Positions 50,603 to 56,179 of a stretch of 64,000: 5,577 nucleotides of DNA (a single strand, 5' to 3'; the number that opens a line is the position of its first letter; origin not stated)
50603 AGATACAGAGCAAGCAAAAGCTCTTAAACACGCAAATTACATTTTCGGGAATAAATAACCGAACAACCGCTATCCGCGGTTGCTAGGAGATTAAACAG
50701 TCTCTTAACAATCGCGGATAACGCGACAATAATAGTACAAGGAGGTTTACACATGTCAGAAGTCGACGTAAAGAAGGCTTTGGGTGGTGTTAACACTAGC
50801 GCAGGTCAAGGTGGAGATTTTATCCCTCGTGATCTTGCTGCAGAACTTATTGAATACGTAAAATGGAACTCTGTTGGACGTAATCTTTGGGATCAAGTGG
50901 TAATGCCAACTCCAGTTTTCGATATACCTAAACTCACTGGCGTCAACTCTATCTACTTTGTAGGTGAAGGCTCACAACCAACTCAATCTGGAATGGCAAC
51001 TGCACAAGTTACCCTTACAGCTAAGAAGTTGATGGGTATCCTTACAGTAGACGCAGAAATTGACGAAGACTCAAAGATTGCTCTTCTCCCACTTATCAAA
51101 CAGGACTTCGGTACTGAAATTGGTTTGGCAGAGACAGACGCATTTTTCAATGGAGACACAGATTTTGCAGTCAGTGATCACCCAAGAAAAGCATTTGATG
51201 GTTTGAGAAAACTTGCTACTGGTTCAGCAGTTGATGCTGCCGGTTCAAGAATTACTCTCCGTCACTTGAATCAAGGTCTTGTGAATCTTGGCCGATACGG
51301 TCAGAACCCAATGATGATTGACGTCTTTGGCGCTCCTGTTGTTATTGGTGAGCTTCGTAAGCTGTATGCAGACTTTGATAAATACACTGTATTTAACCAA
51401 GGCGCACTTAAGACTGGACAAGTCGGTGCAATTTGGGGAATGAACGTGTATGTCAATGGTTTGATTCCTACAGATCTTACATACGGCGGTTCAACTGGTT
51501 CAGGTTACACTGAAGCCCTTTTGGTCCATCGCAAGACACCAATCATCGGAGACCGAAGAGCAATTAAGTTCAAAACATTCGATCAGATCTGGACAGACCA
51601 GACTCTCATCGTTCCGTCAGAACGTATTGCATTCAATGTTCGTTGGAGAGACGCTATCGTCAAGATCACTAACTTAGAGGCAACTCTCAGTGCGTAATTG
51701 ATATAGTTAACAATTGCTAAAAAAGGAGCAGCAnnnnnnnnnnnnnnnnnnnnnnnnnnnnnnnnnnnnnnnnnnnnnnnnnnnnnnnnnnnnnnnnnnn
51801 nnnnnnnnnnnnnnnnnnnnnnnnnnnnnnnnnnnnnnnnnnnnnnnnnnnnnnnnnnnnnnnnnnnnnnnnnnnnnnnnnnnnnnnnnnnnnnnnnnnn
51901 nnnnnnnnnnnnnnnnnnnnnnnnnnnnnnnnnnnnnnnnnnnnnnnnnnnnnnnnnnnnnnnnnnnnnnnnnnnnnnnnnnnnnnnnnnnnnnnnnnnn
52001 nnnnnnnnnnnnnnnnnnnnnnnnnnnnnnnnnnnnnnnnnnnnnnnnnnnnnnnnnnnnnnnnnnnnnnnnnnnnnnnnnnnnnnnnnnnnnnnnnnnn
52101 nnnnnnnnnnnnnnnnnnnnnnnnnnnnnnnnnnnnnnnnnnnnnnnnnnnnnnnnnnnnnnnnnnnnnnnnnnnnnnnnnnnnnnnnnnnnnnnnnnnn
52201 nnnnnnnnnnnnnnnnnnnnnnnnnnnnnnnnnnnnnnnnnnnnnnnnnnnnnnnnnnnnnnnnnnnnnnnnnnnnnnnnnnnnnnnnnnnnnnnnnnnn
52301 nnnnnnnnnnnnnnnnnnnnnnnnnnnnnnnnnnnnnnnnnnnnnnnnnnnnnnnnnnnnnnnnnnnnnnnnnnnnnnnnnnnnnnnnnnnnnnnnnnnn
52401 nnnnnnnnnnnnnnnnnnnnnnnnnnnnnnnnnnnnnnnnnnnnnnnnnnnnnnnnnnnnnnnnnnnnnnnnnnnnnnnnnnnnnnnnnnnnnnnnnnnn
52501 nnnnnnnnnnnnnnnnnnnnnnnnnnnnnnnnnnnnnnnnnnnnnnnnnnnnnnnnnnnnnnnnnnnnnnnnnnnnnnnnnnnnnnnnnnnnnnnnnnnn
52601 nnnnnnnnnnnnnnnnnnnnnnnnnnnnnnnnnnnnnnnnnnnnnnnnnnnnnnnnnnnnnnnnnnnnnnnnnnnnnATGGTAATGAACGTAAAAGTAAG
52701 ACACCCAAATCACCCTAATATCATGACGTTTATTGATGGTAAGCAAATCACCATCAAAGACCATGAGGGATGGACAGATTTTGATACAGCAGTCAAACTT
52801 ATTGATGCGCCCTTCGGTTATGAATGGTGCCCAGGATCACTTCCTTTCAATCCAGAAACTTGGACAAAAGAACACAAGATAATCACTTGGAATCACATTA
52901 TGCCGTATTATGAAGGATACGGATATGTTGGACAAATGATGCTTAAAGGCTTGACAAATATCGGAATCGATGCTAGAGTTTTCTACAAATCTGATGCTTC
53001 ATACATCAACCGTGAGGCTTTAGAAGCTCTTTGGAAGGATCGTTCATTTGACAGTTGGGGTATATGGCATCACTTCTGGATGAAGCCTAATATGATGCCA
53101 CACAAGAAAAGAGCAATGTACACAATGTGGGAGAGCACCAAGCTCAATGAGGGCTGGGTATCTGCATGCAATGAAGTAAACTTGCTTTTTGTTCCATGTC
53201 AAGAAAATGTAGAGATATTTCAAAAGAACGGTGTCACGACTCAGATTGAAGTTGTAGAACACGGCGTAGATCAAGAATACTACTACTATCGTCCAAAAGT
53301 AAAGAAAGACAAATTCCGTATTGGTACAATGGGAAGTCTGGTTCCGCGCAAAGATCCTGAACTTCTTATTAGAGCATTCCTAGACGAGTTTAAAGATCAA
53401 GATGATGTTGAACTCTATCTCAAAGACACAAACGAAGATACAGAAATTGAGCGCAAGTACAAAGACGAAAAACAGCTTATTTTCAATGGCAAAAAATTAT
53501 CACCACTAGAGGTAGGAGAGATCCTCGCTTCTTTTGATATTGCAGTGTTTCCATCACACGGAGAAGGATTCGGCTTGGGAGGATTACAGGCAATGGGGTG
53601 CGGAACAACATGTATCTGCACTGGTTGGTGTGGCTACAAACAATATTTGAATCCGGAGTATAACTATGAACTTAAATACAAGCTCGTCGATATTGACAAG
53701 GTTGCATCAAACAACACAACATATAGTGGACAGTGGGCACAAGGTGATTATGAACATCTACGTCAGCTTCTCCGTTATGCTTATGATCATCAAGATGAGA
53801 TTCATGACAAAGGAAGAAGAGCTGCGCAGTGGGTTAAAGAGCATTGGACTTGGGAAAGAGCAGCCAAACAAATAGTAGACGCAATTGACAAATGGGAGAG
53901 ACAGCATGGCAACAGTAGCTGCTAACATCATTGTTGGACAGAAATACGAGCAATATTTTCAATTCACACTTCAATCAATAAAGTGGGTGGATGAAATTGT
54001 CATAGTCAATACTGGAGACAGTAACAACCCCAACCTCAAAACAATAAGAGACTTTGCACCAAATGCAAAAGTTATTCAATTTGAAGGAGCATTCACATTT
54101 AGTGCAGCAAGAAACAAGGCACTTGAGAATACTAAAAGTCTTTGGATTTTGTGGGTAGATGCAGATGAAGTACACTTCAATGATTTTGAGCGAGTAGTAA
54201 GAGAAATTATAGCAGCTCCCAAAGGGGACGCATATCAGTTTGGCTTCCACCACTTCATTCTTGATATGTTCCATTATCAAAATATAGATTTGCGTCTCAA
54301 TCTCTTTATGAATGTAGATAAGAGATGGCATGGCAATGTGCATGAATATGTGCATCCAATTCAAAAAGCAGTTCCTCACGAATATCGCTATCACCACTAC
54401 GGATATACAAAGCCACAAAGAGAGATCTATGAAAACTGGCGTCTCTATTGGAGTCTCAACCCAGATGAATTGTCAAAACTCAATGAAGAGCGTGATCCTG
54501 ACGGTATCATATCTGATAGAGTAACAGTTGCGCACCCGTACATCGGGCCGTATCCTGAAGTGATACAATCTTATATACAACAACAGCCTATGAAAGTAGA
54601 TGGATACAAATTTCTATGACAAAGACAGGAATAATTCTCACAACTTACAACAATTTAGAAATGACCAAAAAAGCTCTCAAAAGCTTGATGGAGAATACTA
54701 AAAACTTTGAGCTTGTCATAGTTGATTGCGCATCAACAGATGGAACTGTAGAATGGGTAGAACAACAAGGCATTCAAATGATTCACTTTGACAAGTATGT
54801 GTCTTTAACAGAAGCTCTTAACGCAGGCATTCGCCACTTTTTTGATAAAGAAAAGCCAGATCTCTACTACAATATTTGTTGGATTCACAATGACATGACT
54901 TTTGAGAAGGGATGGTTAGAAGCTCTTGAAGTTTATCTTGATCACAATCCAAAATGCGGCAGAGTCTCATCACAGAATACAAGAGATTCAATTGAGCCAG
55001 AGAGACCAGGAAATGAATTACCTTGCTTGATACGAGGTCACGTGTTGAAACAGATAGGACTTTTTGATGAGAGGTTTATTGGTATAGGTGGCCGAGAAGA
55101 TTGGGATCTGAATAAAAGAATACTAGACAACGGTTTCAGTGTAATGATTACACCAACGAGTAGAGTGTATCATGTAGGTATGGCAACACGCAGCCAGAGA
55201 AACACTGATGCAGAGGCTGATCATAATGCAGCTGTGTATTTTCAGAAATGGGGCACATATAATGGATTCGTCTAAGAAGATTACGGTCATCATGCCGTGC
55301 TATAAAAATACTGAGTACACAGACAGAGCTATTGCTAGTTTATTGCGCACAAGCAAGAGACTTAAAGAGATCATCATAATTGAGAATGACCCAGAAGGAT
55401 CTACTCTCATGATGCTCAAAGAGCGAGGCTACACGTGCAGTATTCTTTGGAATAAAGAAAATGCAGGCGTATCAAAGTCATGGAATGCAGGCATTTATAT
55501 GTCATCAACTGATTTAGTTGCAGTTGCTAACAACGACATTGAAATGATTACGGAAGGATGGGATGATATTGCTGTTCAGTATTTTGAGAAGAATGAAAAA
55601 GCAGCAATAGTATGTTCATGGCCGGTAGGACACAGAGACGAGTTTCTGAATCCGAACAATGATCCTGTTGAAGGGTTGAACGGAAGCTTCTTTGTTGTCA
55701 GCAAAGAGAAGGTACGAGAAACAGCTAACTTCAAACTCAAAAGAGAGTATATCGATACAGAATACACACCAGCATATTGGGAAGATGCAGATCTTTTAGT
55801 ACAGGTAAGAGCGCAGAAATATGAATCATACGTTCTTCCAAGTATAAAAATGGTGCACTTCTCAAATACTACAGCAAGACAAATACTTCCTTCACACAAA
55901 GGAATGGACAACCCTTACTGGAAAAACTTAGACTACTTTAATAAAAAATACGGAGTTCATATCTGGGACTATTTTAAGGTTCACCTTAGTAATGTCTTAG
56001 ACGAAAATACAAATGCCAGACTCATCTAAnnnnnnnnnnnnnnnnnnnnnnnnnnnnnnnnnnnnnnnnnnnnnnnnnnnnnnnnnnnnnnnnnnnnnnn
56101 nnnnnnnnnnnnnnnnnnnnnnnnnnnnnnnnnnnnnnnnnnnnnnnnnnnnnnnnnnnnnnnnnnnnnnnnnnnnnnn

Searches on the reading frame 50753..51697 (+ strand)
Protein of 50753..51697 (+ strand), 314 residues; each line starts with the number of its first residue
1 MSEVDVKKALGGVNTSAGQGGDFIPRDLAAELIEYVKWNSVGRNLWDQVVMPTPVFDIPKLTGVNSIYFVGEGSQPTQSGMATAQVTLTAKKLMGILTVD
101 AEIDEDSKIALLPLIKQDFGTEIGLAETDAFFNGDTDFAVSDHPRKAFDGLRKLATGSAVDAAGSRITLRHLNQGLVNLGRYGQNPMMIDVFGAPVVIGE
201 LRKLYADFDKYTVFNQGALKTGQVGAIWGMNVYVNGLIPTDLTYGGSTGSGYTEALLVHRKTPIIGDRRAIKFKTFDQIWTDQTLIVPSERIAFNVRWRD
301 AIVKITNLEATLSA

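Call 10: search_protein_families(library=phrogs, proteins=[window:50753-51697:+], max_evalue=0.001)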
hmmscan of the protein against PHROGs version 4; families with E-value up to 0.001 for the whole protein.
window:50753-51697:+ (314 aa): 4 families
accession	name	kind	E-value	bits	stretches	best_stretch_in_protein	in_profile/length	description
phrog_10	-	head and packaging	3.4e-20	73.6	1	12-311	357-639/752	major head protein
phrog_1623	-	head and packaging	2.6e-15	57.5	1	20-309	21-304/305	virion structural protein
phrog_617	-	head and packaging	2.9e-10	40.7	1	8-139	334-475/626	major head protein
phrog_212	-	head and packaging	3.8e-05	24.2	1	71-254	64-231/301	major head protein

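Call 121: search_protein_families(library=pfam, proteins=[window:50753-51697:+], max_evalue=0.01)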
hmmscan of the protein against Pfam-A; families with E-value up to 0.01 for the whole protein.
window:50753-51697:+ (314 aa): 1 family
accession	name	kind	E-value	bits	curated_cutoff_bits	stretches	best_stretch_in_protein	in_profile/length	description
PF05065.19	Phage_capsid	-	2.7e-19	70.1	24.2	1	20-306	1-279/280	Phage capsid family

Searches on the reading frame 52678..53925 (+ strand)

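Call 10: search_protein_families(library=phrogs, proteins=[window:52678-53925:+], max_evalue=0.001)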
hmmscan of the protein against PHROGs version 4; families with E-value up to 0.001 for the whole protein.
window:52678-53925:+ (415 aa): 2 families
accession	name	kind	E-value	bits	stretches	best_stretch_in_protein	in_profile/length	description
phrog_2170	-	moron, auxiliary metabolic gene and host takeover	2.4e-38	133.2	1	67-404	4-370/374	glycosyltransferase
phrog_4356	-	moron, auxiliary metabolic gene and host takeover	8.7e-09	36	1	166-378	86-281/307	glycosyltransferase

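Call 25: search_protein_families(library=pfam, proteins=[window:52678-53925:+], max_evalue=0.01)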
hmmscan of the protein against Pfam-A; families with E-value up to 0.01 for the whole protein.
window:52678-53925:+ (415 aa): 4 families
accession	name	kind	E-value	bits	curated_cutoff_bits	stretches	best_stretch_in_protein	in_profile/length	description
PF13692.12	Glyco_trans_1_4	-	1.6e-13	51.6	27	1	213-326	2-117/142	Glycosyl transferases group 1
PF00534.26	Glycos_transf_1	-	3.9e-13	49.8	26.4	1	208-328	11-135/172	Glycosyl transferases group 1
PF20706.3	GT4-conflict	-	2.2e-09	37.2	26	1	210-398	195-384/385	Family 4 Glycosyltransferase in conflict systems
PF13524.12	Glyco_trans_1_2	-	8e-05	23.1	25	1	262-401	25-144/144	Glycosyl transferase-like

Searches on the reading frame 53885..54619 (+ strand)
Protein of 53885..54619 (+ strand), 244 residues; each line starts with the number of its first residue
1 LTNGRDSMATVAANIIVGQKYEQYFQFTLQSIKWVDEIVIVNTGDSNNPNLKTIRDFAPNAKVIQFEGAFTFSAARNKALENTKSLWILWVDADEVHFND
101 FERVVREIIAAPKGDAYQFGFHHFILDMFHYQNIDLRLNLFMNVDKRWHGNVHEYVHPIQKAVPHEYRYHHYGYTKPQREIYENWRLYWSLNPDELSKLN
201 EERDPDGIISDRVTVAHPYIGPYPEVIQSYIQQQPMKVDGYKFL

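Call 25: search_protein_families(library=pfam, proteins=[window:53885-54619:+], max_evalue=0.01)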
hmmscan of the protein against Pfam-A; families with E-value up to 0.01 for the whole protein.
window:53885-54619:+ (244 aa): 2 families
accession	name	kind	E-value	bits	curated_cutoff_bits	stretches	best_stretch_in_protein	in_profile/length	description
PF00535.33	Glycos_transf_2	-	6.3e-11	42.9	23.3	1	22-125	10-120/168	Glycosyl transferase family 2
PF10111.15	Glyco_tranf_2_2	-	0.0085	16.1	27.3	0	36-103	30-101/276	Glycosyltransferase like family 2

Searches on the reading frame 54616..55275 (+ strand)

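Call 25: search_protein_families(library=pfam, proteins=[window:54616-55275:+], max_evalue=0.01)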
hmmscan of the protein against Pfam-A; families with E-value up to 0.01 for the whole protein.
window:54616-55275:+ (219 aa): 4 families
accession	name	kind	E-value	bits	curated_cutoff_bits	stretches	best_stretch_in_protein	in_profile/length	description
PF00535.33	Glycos_transf_2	-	1.6e-15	57.9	23.3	1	6-121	2-120/168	Glycosyl transferase family 2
PF10111.15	Glyco_tranf_2_2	-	2.1e-06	27.9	27.3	1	137-185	168-215/276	Glycosyltransferase like family 2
PF13641.12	Glyco_tranf_2_3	-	9.3e-05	23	27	1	137-187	164-212/230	Glycosyltransferase like family 2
PF02709.20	Glyco_transf_7C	-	0.0038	17.3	23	1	145-186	32-74/78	N-terminal domain of galactosyltransferase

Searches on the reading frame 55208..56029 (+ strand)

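Call 10: search_protein_families(library=phrogs, proteins=[window:55208-56029:+], max_evalue=0.001)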
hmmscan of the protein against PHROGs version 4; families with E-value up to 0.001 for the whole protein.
window:55208-56029:+ (273 aa): 2 families
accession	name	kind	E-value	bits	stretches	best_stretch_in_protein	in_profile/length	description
phrog_22739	-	moron, auxiliary metabolic gene and host takeover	4e-06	27.1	1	23-137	2-120/327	GtrB-like O-antigen conversion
phrog_29879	-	moron, auxiliary metabolic gene and host takeover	0.00017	22.2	1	75-249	65-219/239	galactosyl transferase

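Call 25: search_protein_families(library=pfam, proteins=[window:55208-56029:+], max_evalue=0.01)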
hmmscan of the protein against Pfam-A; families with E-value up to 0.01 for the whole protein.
window:55208-56029:+ (273 aa): 2 families
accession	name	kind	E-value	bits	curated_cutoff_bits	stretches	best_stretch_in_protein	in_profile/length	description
PF00535.33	Glycos_transf_2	-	7.4e-16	59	23.3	1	26-154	1-131/168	Glycosyl transferase family 2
PF13641.12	Glyco_tranf_2_3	-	0.0022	18.5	27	1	25-126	3-111/230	Glycosyltransferase like family 2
